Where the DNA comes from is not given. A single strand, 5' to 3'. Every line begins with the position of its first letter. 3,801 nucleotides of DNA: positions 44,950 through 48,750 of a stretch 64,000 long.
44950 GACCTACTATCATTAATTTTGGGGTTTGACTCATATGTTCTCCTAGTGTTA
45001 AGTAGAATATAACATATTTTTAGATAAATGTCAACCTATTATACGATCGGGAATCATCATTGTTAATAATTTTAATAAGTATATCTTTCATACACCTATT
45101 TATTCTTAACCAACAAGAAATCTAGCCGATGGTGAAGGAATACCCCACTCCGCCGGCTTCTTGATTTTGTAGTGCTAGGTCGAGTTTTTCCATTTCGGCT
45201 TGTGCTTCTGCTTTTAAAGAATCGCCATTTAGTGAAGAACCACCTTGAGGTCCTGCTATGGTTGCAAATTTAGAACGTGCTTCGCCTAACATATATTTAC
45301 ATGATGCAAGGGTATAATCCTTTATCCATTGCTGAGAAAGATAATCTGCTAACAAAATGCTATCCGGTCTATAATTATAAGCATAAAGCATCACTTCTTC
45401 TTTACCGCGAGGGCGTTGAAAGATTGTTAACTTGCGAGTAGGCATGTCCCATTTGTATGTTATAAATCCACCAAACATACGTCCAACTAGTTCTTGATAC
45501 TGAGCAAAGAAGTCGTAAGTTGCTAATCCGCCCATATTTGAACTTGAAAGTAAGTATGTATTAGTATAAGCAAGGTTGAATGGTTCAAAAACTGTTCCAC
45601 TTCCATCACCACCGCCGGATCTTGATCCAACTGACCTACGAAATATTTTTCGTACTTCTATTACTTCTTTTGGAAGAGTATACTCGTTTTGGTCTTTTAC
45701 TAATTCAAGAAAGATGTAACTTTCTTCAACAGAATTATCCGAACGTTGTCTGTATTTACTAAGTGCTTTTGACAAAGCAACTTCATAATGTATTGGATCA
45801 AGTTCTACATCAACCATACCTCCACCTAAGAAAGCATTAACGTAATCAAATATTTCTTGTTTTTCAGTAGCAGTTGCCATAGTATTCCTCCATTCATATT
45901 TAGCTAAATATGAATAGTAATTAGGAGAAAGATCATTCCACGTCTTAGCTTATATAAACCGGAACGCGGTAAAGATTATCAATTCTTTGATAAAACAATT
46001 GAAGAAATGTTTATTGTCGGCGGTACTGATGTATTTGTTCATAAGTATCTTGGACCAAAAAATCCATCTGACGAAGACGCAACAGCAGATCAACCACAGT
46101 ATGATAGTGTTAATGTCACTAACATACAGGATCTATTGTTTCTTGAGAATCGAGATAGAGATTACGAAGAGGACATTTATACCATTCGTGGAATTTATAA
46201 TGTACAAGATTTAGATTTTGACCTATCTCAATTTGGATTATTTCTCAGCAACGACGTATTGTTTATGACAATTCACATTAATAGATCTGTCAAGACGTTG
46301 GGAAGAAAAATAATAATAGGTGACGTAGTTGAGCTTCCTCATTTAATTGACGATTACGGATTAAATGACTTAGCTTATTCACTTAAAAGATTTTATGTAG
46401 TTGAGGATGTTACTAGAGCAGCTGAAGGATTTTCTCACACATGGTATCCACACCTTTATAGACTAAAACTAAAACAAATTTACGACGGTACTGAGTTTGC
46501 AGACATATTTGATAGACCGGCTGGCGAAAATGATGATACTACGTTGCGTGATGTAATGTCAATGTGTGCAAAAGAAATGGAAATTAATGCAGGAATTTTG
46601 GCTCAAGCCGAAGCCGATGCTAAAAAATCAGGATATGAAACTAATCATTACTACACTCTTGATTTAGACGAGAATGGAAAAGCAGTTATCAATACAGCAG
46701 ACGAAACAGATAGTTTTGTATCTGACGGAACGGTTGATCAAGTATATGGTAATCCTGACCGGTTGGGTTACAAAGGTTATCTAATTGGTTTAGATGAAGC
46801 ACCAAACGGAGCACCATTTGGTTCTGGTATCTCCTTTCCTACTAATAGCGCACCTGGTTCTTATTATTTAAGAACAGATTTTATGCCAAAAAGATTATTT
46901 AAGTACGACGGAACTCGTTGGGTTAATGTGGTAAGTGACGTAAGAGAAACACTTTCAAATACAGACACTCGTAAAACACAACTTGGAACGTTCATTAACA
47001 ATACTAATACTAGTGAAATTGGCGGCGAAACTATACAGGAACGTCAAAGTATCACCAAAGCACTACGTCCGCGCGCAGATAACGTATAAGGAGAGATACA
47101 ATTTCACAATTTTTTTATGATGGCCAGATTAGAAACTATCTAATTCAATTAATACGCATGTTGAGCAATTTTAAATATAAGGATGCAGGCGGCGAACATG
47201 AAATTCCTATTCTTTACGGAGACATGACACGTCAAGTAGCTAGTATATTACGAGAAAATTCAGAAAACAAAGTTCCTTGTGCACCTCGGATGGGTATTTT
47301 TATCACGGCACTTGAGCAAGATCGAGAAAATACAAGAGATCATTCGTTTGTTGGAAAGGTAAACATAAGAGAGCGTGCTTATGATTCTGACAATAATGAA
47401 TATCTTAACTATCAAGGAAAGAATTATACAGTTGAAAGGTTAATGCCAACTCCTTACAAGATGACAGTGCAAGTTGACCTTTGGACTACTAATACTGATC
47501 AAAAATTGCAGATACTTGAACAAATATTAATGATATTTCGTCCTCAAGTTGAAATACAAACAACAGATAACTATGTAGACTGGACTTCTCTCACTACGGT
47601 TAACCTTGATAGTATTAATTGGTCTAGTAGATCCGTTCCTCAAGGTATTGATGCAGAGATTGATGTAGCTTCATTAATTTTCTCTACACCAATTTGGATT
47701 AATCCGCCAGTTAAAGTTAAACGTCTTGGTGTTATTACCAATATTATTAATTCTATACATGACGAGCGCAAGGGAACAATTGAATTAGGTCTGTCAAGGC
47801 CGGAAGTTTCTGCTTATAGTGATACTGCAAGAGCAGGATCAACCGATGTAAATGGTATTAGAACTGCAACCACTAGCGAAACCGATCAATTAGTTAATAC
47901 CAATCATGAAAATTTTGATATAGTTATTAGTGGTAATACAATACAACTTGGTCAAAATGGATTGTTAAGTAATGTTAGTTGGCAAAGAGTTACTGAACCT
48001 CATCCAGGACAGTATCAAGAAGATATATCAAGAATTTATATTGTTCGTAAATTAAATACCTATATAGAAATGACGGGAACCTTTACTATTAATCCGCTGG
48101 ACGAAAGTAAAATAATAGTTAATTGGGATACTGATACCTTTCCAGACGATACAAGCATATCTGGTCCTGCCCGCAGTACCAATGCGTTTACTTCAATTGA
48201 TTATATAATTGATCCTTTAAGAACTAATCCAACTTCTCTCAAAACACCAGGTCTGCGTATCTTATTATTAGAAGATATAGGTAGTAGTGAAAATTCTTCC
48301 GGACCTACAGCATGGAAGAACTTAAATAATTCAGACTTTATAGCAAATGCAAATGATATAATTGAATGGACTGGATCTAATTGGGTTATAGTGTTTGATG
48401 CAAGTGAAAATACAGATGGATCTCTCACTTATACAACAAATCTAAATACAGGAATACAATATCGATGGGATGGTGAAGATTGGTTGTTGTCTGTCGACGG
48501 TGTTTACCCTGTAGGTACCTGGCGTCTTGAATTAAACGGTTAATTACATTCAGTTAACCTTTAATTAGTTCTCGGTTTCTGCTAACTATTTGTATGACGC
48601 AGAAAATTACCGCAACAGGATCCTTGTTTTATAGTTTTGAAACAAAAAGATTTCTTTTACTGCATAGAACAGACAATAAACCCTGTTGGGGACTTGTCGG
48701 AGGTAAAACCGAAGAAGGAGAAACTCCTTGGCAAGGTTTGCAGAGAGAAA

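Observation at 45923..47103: Two consecutive neck/tail-completion genes appear to initiate at AUU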

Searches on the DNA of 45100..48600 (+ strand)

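Call 8: search_dna_similar(query=window:45100-48600:+, collection=phages, mode=distant, max_rows=30)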
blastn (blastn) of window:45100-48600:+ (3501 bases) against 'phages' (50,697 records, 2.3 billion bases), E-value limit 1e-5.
Records with a match: 14; places in all: 14; records where one place covers at least 80% of the query: 0.
Best place of each record, by identity: 60-80% 14.
By first word of the organism name: Pseudomonas 11; Agrobacterium 2; Sinorhizobium 1.
By host as written in the record: Pseudomonas aeruginosa PAO1 5; Pseudomonas aeruginosa 3; - 3; Agrobacterium tumefaciens C58 2; Sinohrizobium meliloti NRRL L-50 1.
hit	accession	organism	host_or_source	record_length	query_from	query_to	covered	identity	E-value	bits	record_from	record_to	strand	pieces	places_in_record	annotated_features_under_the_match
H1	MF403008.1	Agrobacterium phage Atu_ph07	Agrobacterium tumefaciens C58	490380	1025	1215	5%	69.4%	3e-8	69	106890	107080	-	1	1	hypothetical protein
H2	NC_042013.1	Agrobacterium phage Atu_ph07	Agrobacterium tumefaciens C58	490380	1025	1215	5%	69.4%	3e-8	69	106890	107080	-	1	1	virion structural protein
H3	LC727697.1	Pseudomonas phage sp. 30-2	Pseudomonas aeruginosa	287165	89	229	4%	72.2%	1e-11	79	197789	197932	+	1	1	hypothetical protein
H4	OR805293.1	Pseudomonas phage Deifobo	Pseudomonas aeruginosa PAO1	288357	89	229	4%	72.2%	1e-11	79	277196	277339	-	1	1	head-tail adaptor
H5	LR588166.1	Pseudomonas phage vB_PaeM_MIJ3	-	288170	89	229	4%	71.5%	6e-10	74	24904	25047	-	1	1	Possible phage neck protein: Possible phage neck protein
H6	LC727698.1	Pseudomonas phage sp. 30-3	Pseudomonas aeruginosa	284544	89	229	4%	71.5%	6e-10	74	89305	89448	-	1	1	hypothetical protein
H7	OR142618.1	Pseudomonas phage Callisto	Pseudomonas aeruginosa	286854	89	229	4%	71.5%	6e-10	74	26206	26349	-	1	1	hypothetical protein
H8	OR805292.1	Pseudomonas phage Cassandra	Pseudomonas aeruginosa PAO1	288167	89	229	4%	71.5%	6e-10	74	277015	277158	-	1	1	head-tail adaptor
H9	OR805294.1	Pseudomonas phage Ettore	Pseudomonas aeruginosa PAO1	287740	89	229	4%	71.5%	6e-10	74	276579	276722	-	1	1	head-tail adaptor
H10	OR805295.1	Pseudomonas phage Paride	Pseudomonas aeruginosa PAO1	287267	89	229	4%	71.5%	6e-10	74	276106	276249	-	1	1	head-tail adaptor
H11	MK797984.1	Pseudomonas phage vB_PaeM_PA5oct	-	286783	89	229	4%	70.8%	8e-9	70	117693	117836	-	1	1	neck protein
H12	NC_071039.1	Pseudomonas phage vB_PaeM_PA5oct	-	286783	89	229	4%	70.8%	8e-9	70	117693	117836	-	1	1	head-tail adaptor Ad2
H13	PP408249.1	Pseudomonas phage vB_Pa-PAC2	Pseudomonas aeruginosa PAO1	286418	89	229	4%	70.8%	8e-9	70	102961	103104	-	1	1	neck protein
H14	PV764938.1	Sinorhizobium phage Phosso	Sinohrizobium meliloti NRRL L-50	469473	90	202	3%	74.3%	6e-10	74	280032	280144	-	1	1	hypothetical protein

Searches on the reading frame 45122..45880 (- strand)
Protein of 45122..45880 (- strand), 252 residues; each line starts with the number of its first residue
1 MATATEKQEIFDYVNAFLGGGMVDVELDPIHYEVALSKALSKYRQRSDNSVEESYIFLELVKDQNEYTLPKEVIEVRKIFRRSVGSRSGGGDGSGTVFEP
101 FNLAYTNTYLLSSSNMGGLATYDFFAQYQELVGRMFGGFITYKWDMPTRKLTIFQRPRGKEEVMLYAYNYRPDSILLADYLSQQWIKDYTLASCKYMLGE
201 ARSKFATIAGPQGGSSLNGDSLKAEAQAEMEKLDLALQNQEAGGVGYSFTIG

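Call 6: search_protein_families(library=pfam, proteins=[window:45122-45880:-], max_evalue=0.01)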
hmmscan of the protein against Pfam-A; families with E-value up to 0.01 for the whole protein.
window:45122-45880:- (252 aa): 0 families

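Call 7: search_protein_families(library=phrogs, proteins=[window:45122-45880:-], max_evalue=0.001)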
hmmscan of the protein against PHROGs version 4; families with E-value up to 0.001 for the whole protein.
window:45122-45880:- (252 aa): 1 family
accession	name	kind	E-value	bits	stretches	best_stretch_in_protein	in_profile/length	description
phrog_211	-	connector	4.2e-31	109.1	1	3-242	723-964/976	head-tail adaptor Ad2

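Call 71: search_solved_structures(query=window:45122-45880:-, max_evalue=0.1)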
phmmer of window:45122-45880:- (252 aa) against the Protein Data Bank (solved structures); distinct sequences matched with E-value up to 0.1: 3.
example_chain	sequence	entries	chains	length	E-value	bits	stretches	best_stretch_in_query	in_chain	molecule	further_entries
9mkb_A6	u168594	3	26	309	0.0011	21.6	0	181-233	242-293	gp13, neck protein | Neck protein gp13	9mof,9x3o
9lu4_D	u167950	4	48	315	0.0011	21.5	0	181-233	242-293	Neck protein gp13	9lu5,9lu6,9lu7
2zoe_B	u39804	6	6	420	0.038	16.5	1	42-124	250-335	Hemagglutinin components HA3 | Hemagglutinin components HA-22/23/53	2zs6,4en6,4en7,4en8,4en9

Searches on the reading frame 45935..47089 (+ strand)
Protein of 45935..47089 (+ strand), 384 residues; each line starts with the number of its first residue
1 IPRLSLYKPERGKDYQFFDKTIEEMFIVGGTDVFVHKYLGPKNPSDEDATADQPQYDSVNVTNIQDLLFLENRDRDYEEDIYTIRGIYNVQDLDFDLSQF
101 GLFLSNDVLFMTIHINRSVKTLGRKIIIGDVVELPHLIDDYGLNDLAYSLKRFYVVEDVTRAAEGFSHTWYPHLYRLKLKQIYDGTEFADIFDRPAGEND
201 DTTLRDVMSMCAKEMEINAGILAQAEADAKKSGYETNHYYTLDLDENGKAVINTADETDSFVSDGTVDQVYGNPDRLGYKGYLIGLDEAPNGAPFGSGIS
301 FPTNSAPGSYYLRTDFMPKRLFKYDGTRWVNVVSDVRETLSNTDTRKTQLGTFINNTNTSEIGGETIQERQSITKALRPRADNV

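Call 6: search_protein_families(library=pfam, proteins=[window:45935-47089:+], max_evalue=0.01)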
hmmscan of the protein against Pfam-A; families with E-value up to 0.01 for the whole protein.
window:45935-47089:+ (384 aa): 0 families

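Call 7: search_protein_families(library=phrogs, proteins=[window:45935-47089:+], max_evalue=0.001)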
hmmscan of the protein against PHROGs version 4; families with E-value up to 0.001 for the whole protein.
window:45935-47089:+ (384 aa): 1 family
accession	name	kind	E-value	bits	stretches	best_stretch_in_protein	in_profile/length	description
phrog_11591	-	head and packaging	1.3e-84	286.3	2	3-254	2-267/497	virion structural protein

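Call 10: find_related_loci(query=window:45935-47089:+, collection=viral_contigs, flank=3000)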
Query window:45935-47089:+ (384 aa) in viral_contigs; peptide patterns used: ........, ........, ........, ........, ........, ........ (x = any residue, [..] = any of these).
167 stretches matched a pattern; 167 encode a relative of the query (tblastn E <= 1e-3); the best 80 are kept; 80 distinct loci.
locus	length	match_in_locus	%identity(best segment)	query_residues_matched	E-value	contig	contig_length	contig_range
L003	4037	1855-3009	69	1-383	0e+0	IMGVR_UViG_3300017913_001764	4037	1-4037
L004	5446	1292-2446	68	1-383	0e+0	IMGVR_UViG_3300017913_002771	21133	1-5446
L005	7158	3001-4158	66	1-383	8e-176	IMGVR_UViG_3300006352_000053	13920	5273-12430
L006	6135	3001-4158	66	1-383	3e-176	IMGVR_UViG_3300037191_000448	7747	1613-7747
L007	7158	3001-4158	66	1-383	8e-176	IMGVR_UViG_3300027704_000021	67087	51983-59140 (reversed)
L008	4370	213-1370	66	1-383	3e-178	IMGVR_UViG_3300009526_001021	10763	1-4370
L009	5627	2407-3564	66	1-383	1e-178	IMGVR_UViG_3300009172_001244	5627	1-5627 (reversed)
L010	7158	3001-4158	66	1-383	8e-176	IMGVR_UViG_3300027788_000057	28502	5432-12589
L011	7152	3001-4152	67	1-383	1e-175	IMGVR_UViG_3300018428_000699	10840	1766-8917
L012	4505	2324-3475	67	1-383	0e+0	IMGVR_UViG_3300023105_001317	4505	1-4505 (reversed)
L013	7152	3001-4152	67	1-383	1e-175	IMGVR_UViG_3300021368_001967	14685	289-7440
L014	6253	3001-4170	67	1-383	9e-177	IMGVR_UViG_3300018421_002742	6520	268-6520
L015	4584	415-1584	67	1-383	2e-177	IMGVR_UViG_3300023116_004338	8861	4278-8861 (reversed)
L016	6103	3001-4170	67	1-383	1e-175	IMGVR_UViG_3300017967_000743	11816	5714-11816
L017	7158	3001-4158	66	1-383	6e-174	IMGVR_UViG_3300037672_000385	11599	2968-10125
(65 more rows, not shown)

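Call 11: search_dna_similar(query=window:45935-47089:+, collection=phages, mode=protein, max_rows=40)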
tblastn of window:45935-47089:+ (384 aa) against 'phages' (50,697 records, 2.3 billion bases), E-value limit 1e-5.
Records with a match: 93; places in all: 93; records where one place covers at least 80% of the query: 51.
Best place of each record, by identity: <60% 93.
By first word of the organism name: Escherichia 33; Pseudomonas 11; Klebsiella 11; Salmonella 8; Erwinia 8; Xanthomonas 4; Yersinia 4; Agrobacterium 2; Serratia 2; Pectobacterium 2; and 6 more.
By host as written in the record: Escherichia coli 10; - 9; Pseudomonas aeruginosa PAO1 5; Klebsiella pneumoniae 5; Salmonella enterica subsp. enterica serovar Typhimurium 4; Pseudomonas aeruginosa 3; Escherichia coli O157:H7 3; Erwinia amylovora 3; and 39 more.
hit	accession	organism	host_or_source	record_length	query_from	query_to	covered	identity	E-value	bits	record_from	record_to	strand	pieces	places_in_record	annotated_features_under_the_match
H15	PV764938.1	Sinorhizobium phage Phosso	Sinohrizobium meliloti NRRL L-50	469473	1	382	99%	38.3%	2e-79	271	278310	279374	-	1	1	hypothetical protein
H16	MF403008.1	Agrobacterium phage Atu_ph07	Agrobacterium tumefaciens C58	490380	3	376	97%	39.1%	1e-76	263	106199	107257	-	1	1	hypothetical protein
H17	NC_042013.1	Agrobacterium phage Atu_ph07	Agrobacterium tumefaciens C58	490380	3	376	97%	39.1%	1e-76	263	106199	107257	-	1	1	virion structural protein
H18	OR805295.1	Pseudomonas phage Paride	Pseudomonas aeruginosa PAO1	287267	1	382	99%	34.1%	3e-58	210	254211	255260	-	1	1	virion structural protein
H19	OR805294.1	Pseudomonas phage Ettore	Pseudomonas aeruginosa PAO1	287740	1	382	99%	34.1%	5e-58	209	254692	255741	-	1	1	virion structural protein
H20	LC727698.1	Pseudomonas phage sp. 30-3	Pseudomonas aeruginosa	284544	1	382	99%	34.1%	8e-58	209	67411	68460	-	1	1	hypothetical protein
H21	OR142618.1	Pseudomonas phage Callisto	Pseudomonas aeruginosa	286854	1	382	99%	34.1%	8e-58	209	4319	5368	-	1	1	hypothetical protein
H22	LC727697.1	Pseudomonas phage sp. 30-2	Pseudomonas aeruginosa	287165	1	382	99%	34.1%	8e-58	209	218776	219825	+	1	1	hypothetical protein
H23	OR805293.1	Pseudomonas phage Deifobo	Pseudomonas aeruginosa PAO1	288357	1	382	99%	34.1%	8e-58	209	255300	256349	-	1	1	virion structural protein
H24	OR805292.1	Pseudomonas phage Cassandra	Pseudomonas aeruginosa PAO1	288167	1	382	99%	34.1%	8e-58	209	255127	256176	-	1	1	virion structural protein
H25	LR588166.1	Pseudomonas phage vB_PaeM_MIJ3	-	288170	1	382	99%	34.1%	8e-58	209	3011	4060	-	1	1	structural protein: structural protein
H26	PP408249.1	Pseudomonas phage vB_Pa-PAC2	Pseudomonas aeruginosa PAO1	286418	1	382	99%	34.0%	2e-58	210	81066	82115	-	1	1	hypothetical protein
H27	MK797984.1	Pseudomonas phage vB_PaeM_PA5oct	-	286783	1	382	99%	34.0%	5e-58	209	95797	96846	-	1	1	structural protein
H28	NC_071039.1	Pseudomonas phage vB_PaeM_PA5oct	-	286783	1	382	99%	34.0%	5e-58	209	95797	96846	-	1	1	virion structural protein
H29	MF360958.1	Salicola phage SCTP-2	Salicola sp. PV4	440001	1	383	100%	31.9%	2e-49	184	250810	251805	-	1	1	261: hypothetical protein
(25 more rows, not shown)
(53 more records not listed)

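Call 51: search_solved_structures(query=A1, max_evalue=1)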
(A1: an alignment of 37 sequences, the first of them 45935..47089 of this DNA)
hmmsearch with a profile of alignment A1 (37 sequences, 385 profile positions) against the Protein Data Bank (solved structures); distinct sequences matched with E-value up to 1: 4.
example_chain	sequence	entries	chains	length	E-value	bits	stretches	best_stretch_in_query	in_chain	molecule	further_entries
4epu_A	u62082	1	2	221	0.62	12.7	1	227-330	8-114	Angiopoietin-1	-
4jyo_X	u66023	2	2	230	0.67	12.6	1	227-330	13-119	Angiopoietin-1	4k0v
9ivu_A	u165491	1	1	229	0.67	12.6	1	227-330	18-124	Angiopoietin-1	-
9ivt_A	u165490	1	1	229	0.67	12.6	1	227-330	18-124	Angiopoietin-1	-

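Call 55: get_annotated_region(hit=H27, flank=2500)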
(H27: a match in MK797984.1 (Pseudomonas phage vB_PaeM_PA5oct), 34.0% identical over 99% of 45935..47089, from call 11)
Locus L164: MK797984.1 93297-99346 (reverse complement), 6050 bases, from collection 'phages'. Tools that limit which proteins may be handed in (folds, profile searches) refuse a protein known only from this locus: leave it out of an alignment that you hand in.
description: Pseudomonas phage vB_PaeM_PA5oct, complete genome.
organism: Pseudomonas phage vB_PaeM_PA5oct (NCBI taxid 2163605)
taxonomy: Viruses; Duplodnaviria; Heunggongvirae; Uroviricota; Caudoviricetes; Arenbergviridae; Wroclawvirus; Wroclawvirus PA5oct
host: -; source: -; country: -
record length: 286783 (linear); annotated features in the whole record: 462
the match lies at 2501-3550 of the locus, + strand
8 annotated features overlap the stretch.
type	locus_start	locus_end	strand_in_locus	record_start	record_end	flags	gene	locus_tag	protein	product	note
CDS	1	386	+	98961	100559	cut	-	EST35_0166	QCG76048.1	YomR-like protein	ESI-MS/MS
CDS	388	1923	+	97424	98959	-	-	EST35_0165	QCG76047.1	tail fiber protein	ESI-MS/MS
CDS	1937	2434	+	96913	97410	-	-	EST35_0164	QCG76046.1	hypothetical protein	-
CDS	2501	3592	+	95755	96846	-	-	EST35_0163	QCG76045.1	structural protein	ESI-MS/MS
CDS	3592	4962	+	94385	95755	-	-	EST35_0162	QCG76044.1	tail sheath stabilizer and completion protein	ESI-MS/MS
CDS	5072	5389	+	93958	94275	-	-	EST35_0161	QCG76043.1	MutT/NUDIX hydrolase family protein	-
CDS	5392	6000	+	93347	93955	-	-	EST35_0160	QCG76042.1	hypothetical protein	-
CDS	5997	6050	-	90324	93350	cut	-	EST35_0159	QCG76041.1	putative tail fiber protein H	ESI-MS/MS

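Call 56: get_annotated_region(hit=H16, flank=2500)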
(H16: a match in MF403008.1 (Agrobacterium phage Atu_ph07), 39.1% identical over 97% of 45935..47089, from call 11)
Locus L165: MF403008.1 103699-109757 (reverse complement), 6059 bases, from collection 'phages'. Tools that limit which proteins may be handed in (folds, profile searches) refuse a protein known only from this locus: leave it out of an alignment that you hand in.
description: Agrobacterium phage Atu_ph07, complete genome.
organism: Agrobacterium phage Atu_ph07 (NCBI taxid 2024264)
taxonomy: Viruses; Duplodnaviria; Heunggongvirae; Uroviricota; Caudoviricetes; Polybotosvirus; Polybotosvirus Atuph07
host: Agrobacterium tumefaciens C58; source: -; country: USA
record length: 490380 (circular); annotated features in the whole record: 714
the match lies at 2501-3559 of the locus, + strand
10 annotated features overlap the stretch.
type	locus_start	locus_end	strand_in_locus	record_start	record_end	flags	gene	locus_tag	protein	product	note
CDS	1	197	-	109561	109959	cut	-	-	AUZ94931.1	hypothetical protein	-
CDS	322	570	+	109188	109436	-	-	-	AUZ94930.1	hypothetical protein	-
CDS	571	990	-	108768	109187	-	-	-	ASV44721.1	hypothetical protein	-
CDS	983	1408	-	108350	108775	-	-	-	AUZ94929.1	hypothetical protein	-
CDS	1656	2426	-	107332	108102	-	-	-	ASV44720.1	hypothetical protein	-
CDS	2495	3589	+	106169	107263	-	-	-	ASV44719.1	hypothetical protein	-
CDS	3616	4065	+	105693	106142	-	-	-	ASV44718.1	lysin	Phage lysin # Phage lysozyme or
CDS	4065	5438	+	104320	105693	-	-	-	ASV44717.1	hypothetical protein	-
CDS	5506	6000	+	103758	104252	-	-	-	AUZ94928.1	hypothetical protein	-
CDS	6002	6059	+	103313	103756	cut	-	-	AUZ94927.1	hypothetical protein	-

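Call 60: predict_structure(alignment_id=A1)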
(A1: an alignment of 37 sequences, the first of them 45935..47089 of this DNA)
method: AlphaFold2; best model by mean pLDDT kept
length: 384 residues; sequences in the alignment: 37
mean_pLDDT: 57.7   pTM: 0.44
mean pLDDT of the five models: 57.7, 57.0, 56.7, 55.4, 41.5
residues with pLDDT >= 90: 0; 70-90: 114; 50-70: 136; < 50: 134
segments of 3 or more residues with pLDDT < 50: 1-8, 94-106, 139-148, 164-169, 212-214, 233-245, 247-290, 338-356, 372-384
pLDDT, mean of each block of 10 residues (from residue 1): 42 77 81 82 61 56 52 69 82 45 52 85 83 70 39 81 50 80 67 63 60 51 52 41 39 32 29 31 37 58 69 68 76 60 36 46 58 42 34
secondary structure, 60 per line:
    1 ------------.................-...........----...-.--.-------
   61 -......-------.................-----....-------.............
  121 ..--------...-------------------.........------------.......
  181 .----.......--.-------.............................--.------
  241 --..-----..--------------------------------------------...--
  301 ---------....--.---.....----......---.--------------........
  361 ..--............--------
elements in order: H13-29 E31-41 H62-67 E75-91 H97-100 E108-114 H115-122 E131-133 E153-161 E174-181 H186-192 H204-231 E296-298 E310-313 E320-324 E329-334 E353-362 E365-372 H373-376

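Call 62: fold_search(model_id=the predicted structure, library=pdb)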
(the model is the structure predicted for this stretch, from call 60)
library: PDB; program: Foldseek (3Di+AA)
matches with E <= 10: 500; with E <= 0.001: 5
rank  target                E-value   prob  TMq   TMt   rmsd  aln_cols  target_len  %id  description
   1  9mkb_0                9.4e-05  1.00  0.31  0.47  14.5       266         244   13  Structure of the bacteriophage T4 portal-neck-tail complex (released 2025-12-24)
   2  9lu7_M                1.7e-04  1.00  0.25  0.54  12.3       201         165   12  Structure of bacteriophage T4 protal-neck mismatch complex gp20-gp14-gp13 assembled in vitro in C6 symmetry (released 2026-02-18)
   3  9ums_B                2.0e-04  1.00  0.23  0.44   7.5       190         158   12  Cryo-EM structure of bacteriophage P1 connector (released 2025-10-22)
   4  9lu5_M                3.2e-04  1.00  0.23  0.53  10.8       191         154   13  Structure of bacteriophage T4 neck protein gp13 and gp14 and Hfq assembled in vitro in C6 symmetry (released 2026-02-18)
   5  9lu6_M                9.4e-04  1.00  0.22  0.49   9.3       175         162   12  Structure of bacteriophage T4 protal-neck protein gp20-gp13-gp14-Hfq assembled in vitro in C6 symmetry (released 2026-02-18)
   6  8qgr                  1.2e-03  1.00  0.22  0.36  12.9       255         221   12  Stopper protein of phage 812 in closed conformation (released 2024-09-11)
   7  9l0e_A                2.4e-03  1.00  0.23  0.61   5.7       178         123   11  Cryo-EM structure of bacteriophage T1 stopper-tail terminator (released 2025-03-12)
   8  8vhx_F                3.4e-03  1.00  0.23  0.61   6.4       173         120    8  Cryo-EM of neck of bacteriophage Chi (released 2024-10-02)
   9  9lwa_A                4.5e-03  1.00  0.21  0.55   7.7       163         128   10  Bacteriophage Mycofy1 distal head-to-tail interface (C6 symmetry) (released 2025-04-16)
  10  8q01_S                5.0e-03  0.99  0.22  0.36  12.0       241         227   10  Neck of phage 812 after tail contraction (C6) (released 2024-08-07)
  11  8xow_f                7.9e-03  1.00  0.21  0.64  10.2       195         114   10  Mature virion portal of bacteriophage lambda (released 2024-04-10)
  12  9lbn_J                9.9e-03  0.99  0.18  0.48   7.4       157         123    8  The composite cryo-EM structure of the head-to-tail connector and head-proximal tail components of bacteriophage phiXa (released 2025-05-07)
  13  8qkh_A                1.2e-02  0.96  0.24  0.33  11.8       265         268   13  Neck of phage 812 virion (C6) (released 2024-09-25)
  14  9cc7_E                1.3e-02  0.97  0.20  0.46   6.6       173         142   13  Bacteriophage PhiTE extended connector complex (released 2025-04-16)
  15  7kjk_A4               1.6e-02  0.99  0.19  0.52   5.4       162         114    9  The Neck region of Phage XM1 (6-fold symmetry) (released 2021-11-03)
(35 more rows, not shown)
